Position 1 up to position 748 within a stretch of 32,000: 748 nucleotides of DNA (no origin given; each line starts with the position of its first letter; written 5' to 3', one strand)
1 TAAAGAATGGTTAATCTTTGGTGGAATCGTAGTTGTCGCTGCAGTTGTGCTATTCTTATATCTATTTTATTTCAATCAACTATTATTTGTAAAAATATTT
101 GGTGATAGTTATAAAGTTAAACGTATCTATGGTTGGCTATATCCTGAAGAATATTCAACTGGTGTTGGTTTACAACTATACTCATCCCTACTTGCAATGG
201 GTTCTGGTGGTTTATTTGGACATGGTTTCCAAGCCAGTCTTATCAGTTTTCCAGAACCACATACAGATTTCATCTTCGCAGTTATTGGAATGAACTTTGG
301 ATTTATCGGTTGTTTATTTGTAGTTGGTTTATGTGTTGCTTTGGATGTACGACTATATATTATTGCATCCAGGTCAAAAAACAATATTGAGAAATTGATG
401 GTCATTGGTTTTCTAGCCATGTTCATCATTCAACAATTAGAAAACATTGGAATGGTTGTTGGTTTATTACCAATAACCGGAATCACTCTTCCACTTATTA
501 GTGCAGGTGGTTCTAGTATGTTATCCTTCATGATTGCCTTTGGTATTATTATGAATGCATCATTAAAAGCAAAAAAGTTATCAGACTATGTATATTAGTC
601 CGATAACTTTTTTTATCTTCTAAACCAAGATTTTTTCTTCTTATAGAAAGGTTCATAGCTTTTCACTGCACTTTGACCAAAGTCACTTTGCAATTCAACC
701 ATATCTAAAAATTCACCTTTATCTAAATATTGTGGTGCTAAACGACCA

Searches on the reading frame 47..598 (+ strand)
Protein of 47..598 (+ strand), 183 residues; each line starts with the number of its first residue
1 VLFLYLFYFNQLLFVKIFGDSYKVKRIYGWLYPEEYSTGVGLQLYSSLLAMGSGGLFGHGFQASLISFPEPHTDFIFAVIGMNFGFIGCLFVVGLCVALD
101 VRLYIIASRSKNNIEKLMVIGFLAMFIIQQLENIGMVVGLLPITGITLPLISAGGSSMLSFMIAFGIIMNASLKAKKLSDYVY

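Call 58: search_protein_families(library=pfam, proteins=[window:47-598:+], max_evalue=0.00001)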
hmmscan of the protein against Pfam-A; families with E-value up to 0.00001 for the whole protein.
window:47-598:+ (183 aa): 1 family
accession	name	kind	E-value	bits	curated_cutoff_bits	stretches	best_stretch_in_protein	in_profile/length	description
PF01098.24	FTSW_RODA_SPOVE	-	2.4e-49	168.7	26.4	1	15-176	192-355/356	Cell cycle protein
